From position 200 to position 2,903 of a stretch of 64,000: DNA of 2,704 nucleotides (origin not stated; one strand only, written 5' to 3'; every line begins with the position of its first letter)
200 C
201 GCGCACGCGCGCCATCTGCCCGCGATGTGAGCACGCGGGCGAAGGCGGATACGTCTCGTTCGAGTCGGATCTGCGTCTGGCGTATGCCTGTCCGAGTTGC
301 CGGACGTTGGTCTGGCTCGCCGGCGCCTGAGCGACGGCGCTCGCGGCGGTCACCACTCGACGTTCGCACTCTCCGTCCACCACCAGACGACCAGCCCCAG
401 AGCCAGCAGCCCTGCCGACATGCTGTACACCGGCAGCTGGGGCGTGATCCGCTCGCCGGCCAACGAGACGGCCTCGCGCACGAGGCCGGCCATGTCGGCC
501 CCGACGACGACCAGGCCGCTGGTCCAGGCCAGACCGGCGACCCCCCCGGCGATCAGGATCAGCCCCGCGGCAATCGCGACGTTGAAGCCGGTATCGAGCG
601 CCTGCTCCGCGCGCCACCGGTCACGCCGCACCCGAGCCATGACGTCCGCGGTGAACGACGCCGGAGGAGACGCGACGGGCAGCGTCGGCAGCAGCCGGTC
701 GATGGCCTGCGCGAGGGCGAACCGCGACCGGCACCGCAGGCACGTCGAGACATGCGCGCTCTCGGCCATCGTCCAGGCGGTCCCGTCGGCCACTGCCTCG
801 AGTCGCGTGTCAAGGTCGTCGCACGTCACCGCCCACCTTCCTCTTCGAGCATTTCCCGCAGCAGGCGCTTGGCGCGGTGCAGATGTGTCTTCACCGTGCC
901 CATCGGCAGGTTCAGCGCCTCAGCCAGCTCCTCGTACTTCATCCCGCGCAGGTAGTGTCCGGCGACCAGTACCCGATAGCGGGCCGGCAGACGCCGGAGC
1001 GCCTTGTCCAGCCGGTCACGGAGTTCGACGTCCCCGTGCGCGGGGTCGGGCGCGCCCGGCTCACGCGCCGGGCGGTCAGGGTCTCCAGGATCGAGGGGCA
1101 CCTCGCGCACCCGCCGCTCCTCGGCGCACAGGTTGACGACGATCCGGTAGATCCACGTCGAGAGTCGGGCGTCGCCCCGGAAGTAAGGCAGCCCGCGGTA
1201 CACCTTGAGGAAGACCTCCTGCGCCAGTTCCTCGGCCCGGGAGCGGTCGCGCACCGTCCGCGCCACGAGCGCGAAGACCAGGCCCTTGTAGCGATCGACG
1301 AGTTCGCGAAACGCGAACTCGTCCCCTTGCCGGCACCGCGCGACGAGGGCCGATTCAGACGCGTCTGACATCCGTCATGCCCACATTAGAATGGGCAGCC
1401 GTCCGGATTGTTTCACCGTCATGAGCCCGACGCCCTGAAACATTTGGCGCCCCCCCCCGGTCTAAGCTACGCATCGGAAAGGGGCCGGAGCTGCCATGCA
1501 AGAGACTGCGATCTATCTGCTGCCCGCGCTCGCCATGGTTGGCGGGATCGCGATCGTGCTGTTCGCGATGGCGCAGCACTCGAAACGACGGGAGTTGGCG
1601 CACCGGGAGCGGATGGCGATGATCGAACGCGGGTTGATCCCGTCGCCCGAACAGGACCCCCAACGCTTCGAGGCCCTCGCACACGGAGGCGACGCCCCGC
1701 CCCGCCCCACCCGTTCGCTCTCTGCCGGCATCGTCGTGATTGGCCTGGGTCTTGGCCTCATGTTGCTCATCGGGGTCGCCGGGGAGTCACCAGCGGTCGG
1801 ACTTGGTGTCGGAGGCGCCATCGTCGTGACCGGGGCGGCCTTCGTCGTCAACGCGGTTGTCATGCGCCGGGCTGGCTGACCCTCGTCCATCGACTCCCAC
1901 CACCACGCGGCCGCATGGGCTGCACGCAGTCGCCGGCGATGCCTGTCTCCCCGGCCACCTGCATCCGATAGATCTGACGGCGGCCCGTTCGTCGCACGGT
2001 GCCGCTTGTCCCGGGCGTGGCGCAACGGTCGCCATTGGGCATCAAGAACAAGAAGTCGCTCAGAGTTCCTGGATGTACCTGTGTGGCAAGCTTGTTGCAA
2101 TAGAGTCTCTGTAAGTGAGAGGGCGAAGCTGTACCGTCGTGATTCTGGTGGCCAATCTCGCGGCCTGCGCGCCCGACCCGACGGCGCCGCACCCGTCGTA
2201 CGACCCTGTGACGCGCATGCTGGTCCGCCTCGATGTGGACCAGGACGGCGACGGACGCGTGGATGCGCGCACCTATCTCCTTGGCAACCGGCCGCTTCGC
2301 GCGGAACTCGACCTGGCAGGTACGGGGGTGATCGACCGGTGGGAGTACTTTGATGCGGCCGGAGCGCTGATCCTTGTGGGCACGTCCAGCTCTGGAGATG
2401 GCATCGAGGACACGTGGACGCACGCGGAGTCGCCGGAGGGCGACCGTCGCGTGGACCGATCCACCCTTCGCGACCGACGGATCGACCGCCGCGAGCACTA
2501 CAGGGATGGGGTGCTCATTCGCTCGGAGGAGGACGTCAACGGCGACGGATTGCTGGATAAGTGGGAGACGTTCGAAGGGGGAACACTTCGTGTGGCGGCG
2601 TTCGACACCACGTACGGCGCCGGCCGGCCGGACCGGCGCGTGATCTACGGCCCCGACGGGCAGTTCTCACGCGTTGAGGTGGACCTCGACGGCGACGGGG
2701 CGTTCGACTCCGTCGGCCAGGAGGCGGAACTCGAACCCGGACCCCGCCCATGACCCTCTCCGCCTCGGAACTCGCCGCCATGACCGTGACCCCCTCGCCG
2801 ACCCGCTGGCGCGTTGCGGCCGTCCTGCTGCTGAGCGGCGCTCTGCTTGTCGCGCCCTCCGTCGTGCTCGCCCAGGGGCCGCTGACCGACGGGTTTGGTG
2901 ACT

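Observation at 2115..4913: Lipoprotein with Ca-loop repeats + 425-aa beta-barrel + truncated OPX: a porin-dependent secretion module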

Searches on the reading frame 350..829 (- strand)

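Call 3: search_protein_families(library=pfam, proteins=[window:350-829:-], max_evalue=0.1)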
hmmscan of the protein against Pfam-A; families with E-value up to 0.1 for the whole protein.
window:350-829:- (159 aa): 1 family
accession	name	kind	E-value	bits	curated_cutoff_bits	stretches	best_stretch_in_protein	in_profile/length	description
PF17862.7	AAA_lid_3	-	0.031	14.3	27.2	1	109-128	15-34/45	AAA+ lid domain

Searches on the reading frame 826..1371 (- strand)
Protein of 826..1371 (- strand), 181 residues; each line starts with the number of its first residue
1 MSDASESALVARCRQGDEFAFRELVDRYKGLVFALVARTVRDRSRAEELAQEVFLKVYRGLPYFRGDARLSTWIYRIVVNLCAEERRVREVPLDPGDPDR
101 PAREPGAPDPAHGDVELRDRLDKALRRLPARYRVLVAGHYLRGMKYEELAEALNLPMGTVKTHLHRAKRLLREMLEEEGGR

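Call 3: search_protein_families(library=pfam, proteins=[window:826-1371:-], max_evalue=0.1)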
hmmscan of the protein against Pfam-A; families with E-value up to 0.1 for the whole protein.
window:826-1371:- (181 aa): 9 families
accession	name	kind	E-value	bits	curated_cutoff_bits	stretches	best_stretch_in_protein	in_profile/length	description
PF08281.18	Sigma70_r4_2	-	1.3e-15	57.2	25.7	1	119-171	2-54/54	Sigma-70, region 4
PF04542.20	Sigma70_r2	-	7.3e-15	55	24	1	24-87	1-66/71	Sigma-70 region 2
PF04545.22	Sigma70_r4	-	1e-07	31.8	24.1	1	124-173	1-50/50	Sigma-70, region 4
PF07638.17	Sigma70_ECF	-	8.3e-05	23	21.1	1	115-173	124-181/185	ECF sigma factor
PF13384.12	HTH_23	-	0.0029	17.8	24.6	1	131-166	5-40/50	Homeodomain-like domain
PF12645.13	HTH_16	-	0.0088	16.6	22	1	9-64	3-64/65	Helix-turn-helix domain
PF12840.13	HTH_20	-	0.015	15.7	27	0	131-165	6-40/51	Helix-turn-helix domain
PF00196.25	GerE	-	0.026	14.6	23.5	1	141-169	15-43/57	Bacterial regulatory proteins, luxR family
PF14493.12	HTH_40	-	0.043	14.5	27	0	140-167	9-36/89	Helix-turn-helix domain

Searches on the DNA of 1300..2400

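Call 61: search_rna_families(source=window, start=1300, end=2400, threshold=evalue, max_evalue=10, show_alignments=2)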
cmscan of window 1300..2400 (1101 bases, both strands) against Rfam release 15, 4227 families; matches with E-value up to 10: 2.
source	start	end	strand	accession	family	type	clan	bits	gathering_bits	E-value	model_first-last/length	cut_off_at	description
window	2141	2158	+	RF02129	GNAS-AS1_3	Gene; lncRNA;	-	14.1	42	2.4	21-38/38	no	GNAS antisense RNA 1 conserved region 3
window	2368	2400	+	RF02248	Six3os1_3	Gene; lncRNA;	-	11.1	40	5.3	1-34/75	3'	Six3os1 conserved region 3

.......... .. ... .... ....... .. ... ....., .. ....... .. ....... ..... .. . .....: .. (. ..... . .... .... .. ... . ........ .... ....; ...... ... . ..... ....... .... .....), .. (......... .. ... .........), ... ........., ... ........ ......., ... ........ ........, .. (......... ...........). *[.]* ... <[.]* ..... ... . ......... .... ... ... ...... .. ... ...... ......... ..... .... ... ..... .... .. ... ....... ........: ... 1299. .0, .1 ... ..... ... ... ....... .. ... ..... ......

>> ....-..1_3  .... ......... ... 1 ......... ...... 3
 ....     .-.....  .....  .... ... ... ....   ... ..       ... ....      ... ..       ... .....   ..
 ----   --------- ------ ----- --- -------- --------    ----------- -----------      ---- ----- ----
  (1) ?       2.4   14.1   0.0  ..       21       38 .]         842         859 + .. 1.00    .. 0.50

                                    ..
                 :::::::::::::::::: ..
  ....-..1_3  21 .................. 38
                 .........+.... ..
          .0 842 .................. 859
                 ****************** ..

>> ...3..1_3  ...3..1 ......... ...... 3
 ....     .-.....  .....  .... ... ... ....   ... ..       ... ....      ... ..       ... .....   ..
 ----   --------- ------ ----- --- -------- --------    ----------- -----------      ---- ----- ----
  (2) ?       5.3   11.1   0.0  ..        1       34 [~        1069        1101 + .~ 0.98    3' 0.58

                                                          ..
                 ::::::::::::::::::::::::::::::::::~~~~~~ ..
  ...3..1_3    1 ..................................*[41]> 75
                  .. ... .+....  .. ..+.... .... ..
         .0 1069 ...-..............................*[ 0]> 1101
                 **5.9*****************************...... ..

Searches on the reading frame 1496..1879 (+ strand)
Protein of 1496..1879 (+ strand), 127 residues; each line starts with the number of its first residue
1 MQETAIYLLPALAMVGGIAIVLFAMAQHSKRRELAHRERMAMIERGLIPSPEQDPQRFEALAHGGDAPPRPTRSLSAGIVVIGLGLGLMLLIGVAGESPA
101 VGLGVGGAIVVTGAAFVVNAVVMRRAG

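Call 3: search_protein_families(library=pfam, proteins=[window:1496-1879:+], max_evalue=0.1)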
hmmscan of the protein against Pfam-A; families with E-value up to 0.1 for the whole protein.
window:1496-1879:+ (127 aa): 2 families
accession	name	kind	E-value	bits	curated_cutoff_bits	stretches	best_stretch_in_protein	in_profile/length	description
PF19762.4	DUF6249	-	1.1e-11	45.1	33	1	17-121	10-101/104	Domain of unknown function (DUF6249)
PF11239.13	DUF3040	-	0.00024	21.7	24.7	1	37-116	8-83/84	Protein of unknown function (DUF3040)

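Call 4: search_protein_families(library=ncbifam, proteins=[window:1496-1879:+], max_evalue=0.1)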
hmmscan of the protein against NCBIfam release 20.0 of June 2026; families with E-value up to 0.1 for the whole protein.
window:1496-1879:+ (127 aa): 1 family
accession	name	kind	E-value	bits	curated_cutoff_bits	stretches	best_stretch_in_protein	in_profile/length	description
TIGR04222.1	near_uncomplex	domain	0.00023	20.9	43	1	28-124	107-187/229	TIGR04222 domain-containing membrane protein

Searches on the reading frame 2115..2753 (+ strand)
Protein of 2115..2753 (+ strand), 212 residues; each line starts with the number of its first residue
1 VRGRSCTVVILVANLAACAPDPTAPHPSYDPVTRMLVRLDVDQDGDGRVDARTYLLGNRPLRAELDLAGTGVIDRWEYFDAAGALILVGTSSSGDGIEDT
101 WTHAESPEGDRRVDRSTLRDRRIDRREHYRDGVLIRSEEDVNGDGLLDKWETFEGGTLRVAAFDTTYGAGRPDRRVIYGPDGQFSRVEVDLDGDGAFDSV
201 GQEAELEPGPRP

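Call 3: search_protein_families(library=pfam, proteins=[window:2115-2753:+], max_evalue=0.1)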
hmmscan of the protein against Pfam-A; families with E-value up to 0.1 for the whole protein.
window:2115-2753:+ (212 aa): 2 families
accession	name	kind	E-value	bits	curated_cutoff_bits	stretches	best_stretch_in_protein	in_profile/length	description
PF20615.3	DUF6802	-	0.0043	17.4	27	0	136-196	31-89/102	Family of unknown function (DUF6802)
PF13202.12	EF-hand_5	-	0.033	14.1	25.9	0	41-51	8-18/25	EF hand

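Call 4: search_protein_families(library=ncbifam, proteins=[window:2115-2753:+], max_evalue=0.1)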
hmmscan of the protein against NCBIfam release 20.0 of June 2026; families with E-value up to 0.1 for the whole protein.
window:2115-2753:+ (212 aa): 1 family
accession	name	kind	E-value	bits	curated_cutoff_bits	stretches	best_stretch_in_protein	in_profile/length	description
NF050087.1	Lsa25.6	equivalog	1.7e-05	24.5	150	0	33-77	107-147/196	Lsa25.6 family adhesin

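Call 6: find_homologous_proteins(query=window:2115-2753:+, max_evalue=0.001)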
Query window:2115-2753:+ (212 aa): 516 proteins with E <= 0.001 among 2965 candidates; the best 120 are listed.
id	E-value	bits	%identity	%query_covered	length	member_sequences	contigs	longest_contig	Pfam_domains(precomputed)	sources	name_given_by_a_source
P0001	5.1e-131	453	100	96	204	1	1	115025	-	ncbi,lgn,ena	-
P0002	3.1e-119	415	89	100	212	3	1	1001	-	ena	-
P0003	3.2e-91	323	73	95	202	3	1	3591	-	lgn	-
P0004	1.9e-90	321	68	100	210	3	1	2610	-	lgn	-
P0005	1.2e-87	311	75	88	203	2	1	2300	-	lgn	-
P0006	1.3e-84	302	69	95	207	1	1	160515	-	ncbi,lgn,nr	ncbi:MAG: hypothetical protein Q8L86_07435 [Vicinamibacterales bacterium]|nr:hypothetical protein [V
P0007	1.0e-82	295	66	96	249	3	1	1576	-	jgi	jgi:hypothetical protein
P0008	3.1e-79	284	65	93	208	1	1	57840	-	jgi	jgi:hypothetical protein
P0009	1.4e-69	252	68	85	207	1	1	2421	-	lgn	-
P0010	1.9e-64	236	54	99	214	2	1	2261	PF13202.13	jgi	jgi:hypothetical protein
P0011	3.1e-64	235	57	93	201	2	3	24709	PF13202.13,PF00036.39,PF20615.4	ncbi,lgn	ncbi:MAG: hypothetical protein AB7V01_11500 [Vicinamibacterales bacterium]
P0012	6.5e-62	227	55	100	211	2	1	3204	PF05593.20,PF13202.13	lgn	-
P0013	2.8e-61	225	57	96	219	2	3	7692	-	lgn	-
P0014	8.2e-61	224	52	95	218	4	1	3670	-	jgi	-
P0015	1.0e-60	223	54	97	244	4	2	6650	-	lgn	-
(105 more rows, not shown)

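Call 10: find_related_loci(query=A1, collection=genome_contigs, flank=8000)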
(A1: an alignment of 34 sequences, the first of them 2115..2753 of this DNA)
Query A1 (212 aa) in genome_contigs; peptide patterns used: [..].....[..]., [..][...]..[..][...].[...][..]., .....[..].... (x = any residue, [..] = any of these).
223 stretches matched a pattern; 79 encode a relative of the query (tblastn E <= 1e-3); 79 distinct loci.
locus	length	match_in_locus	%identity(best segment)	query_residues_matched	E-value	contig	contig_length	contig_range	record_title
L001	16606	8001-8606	69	2-203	8e-87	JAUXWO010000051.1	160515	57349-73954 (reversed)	MAG: Vicinamibacterales bacterium isolate C15_maxbin.114_sub C15_k141_383116, whole genome shotgun sequence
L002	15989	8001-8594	57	15-212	7e-67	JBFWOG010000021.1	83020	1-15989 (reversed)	MAG: Vicinamibacterales bacterium isolate CA_2019_TPBF_130 NODE_2427_length_83020_cov_49.118912_TPBF, whole genome shotg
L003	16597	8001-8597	56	4-200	1e-62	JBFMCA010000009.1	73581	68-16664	MAG: Acidobacteriota bacterium isolate MAG179 MAG179_9, whole genome shotgun sequence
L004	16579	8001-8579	56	6-198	7e-61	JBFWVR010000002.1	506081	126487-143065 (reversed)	MAG: Vicinamibacterales bacterium isolate CA_2019_TPBF_99 NODE_131_length_506081_cov_16.361361_TPBF, whole genome shotgu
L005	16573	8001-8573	53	8-197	3e-60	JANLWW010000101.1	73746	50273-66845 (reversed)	MAG: Acidobacteriota bacterium isolate OTE_20_metabat_232 OTE_20_k141_1793215, whole genome shotgun sequence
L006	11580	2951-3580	51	8-212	2e-59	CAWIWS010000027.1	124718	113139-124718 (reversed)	MAG: uncultured Acidobacteriota bacterium isolate MFD02979.bin.2.36 genome assembly, contig: contig_70378, whole genome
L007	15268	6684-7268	55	4-197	7e-59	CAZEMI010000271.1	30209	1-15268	MAG TPA_asm: uncultured Acidobacterium sp. isolate binchicken_co31_34 genome assembly, contig: k141_41012, whole genome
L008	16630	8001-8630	52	4-210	2e-57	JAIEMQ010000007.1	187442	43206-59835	MAG: Cyanobacteriota bacterium isolate co.spades.CONCOCT.2.5kb_103 c_000000000026, whole genome shotgun sequence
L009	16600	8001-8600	54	4-200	2e-57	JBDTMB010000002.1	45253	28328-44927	MAG: Vicinamibacterales bacterium isolate cluster3_bin.116 NODE_2028_length_45253_cov_6.690871, whole genome shotgun seq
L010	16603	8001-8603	52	4-205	2e-57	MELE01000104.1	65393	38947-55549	MAG: Acidobacteria bacterium RIFCSPLOWO2_12_FULL_67_14b rifcsplowo2_12_scaffold_2619, whole genome shotgun sequence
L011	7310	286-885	50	5-205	3e-57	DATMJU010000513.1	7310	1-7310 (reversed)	MAG TPA_asm: Vicinamibacterales bacterium isolate SMAG_U13578 k141_205722, whole genome shotgun sequence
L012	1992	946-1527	52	6-197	5e-58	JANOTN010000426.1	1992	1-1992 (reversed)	MAG: Ilumatobacteraceae bacterium isolate VAR_39_metabat_292 VAR_39_k141_426633, whole genome shotgun sequence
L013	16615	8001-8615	51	8-210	4e-57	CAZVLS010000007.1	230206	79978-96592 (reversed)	MAG TPA_asm: uncultured Acidobacterium sp. isolate SRP292972_co3_79 genome assembly, contig: NODE_79_length_230206_cov_5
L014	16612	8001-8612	50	6-210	5e-57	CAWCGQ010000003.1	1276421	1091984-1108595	MAG: uncultured Acidimicrobiia bacterium isolate MFD01275.bin.1.78 genome assembly, contig: contig_3345, whole genome sh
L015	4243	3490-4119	51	4-210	1e-56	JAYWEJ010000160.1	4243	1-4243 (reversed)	MAG: Acidimicrobiia bacterium isolate GL97_UP_metabat_53_sub GL97_UP_metabat_53_sub_159, whole genome shotgun sequence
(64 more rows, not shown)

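Call 25: predict_structure(alignment_id=A1)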
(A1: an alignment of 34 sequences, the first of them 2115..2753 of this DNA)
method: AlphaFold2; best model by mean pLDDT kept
length: 212 residues; sequences in the alignment: 34
mean_pLDDT: 91.2   pTM: 0.79
mean pLDDT of the five models: 91.2, 90.7, 90.6, 90.2, 89.1
residues with pLDDT >= 90: 175; 70-90: 9; 50-70: 26; < 50: 2
segments of 3 or more residues with pLDDT < 50: none
pLDDT, mean of each block of 10 residues (from residue 1): 63 68 92 97 94 96 96 98 98 97 97 98 98 98 97 98 96 98 97 94 56 51
secondary structure, 60 per line:
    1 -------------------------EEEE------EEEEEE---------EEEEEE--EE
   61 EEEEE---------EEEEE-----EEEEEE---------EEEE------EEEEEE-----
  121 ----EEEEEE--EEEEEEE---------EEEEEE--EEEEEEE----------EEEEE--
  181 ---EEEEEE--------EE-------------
elements in order: E26-29 E36-41 E51-56 E59-65 E75-79 E85-90 E100-103 E110-115 E125-130 E133-139 E149-154 E157-163 E174-178 E184-189

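Call 31: search_protein_representatives(alignment_id=A1)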
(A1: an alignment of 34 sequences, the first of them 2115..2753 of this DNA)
Query: 34 sequences, 215 profile positions. Proteins with E-value up to 0.001 (for the whole library): 2648; up to 1e-10: 932; up to 1e-30: 161. The best 150 are listed.
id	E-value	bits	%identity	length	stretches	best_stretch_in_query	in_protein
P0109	3.0e-91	320.9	-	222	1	8-211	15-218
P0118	8.1e-78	277.0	-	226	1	6-210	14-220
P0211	2.5e-64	232.9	-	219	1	13-207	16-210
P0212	5.0e-64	231.9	-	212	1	10-212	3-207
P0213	1.0e-61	224.4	-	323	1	9-201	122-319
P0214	2.4e-58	213.4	-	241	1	18-203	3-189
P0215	1.9e-57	210.4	-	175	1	39-209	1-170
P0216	8.9e-57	208.2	-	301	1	8-204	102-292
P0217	6.5e-56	205.4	-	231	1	8-142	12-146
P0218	5.1e-55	202.5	-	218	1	7-200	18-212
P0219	5.1e-54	199.2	-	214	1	38-189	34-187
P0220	5.3e-54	199.2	-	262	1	8-205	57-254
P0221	7.6e-54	198.7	-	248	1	8-186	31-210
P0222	3.3e-53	196.6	-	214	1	8-201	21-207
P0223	4.2e-53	196.2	-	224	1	8-208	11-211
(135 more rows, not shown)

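Call 49: search_solved_structures(query=A1, max_evalue=10)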
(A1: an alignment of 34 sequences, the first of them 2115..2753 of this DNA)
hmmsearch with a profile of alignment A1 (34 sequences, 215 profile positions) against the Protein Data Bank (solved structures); distinct sequences matched with E-value up to 10: 23.
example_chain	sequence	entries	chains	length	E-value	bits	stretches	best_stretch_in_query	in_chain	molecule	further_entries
6zsm_A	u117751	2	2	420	0.031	16.9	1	64-150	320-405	Green fluorescent protein,Green fluorescent protein,Calmodulin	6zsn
6ya9_A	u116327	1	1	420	0.031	16.8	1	64-150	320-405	rsCGaMP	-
6tv7_A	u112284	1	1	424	0.035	16.7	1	64-150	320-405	rsGCaMP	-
4jwq_A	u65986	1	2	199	0.04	16.5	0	34-82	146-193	Calcium-dependent protein kinase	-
7aug_A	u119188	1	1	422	0.04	16.5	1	64-150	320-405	rsGCamP1.3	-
6mi5_X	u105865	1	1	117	0.051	16.1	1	43-82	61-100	Lanmodulin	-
8fns_A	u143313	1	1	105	0.07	15.7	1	42-82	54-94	EF-hand domain-containing protein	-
4ik5_A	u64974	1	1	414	0.088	15.4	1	64-150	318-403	RCaMP, Green fluorescent protein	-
8bd2_A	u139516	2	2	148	0.14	14.7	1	64-150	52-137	Calmodulin-3 | Calmodulin-1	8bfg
6tz6_B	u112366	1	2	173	0.15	14.6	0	35-69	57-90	Calcineurin subunit B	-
3o4y_A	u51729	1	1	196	0.28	13.7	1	34-81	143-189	Calcium-dependent protein kinase 3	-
9y6s_8M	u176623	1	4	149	0.31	13.6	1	64-150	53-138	Calmodulin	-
9e5c_4x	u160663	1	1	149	0.34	13.4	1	64-150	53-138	Calmodulin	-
2k0j_A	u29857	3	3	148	0.46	13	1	64-150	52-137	calmodulin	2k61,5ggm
7st4_A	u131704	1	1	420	0.54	12.8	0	64-150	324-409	jGCaMP8.410.80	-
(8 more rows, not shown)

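Call 53: search_protein_families(library=pfam, alignment_id=A1, max_evalue=0.01)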
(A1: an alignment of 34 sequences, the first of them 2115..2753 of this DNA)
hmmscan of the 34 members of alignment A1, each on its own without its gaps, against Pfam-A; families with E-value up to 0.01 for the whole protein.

A. member 1, window:2115-2753:+ (212 aa): 1 family
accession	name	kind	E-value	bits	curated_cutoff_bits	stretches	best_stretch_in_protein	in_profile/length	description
PF20615.3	DUF6802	-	0.0043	17.4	27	0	136-196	31-89/102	Family of unknown function (DUF6802)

B. families by the number of members that match (of 34 scanned): 8 families
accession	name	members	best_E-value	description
PF13202.12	EF-hand_5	18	5.5e-07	EF hand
PF20615.3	DUF6802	16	1.7e-05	Family of unknown function (DUF6802)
PF00036.39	EF-hand_1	15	5.1e-06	EF hand domain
PF00404.24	Dockerin_1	11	4.1e-06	Dockerin type I domain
PF13405.12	EF-hand_6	5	0.00011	EF-hand domain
PF05593.20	RHS_repeat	3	1.3e-05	RHS Repeat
PF00576.27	Transthyretin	1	0.0025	HIUase/Transthyretin family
PF13499.12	EF-hand_7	1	0.008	EF-hand domain pair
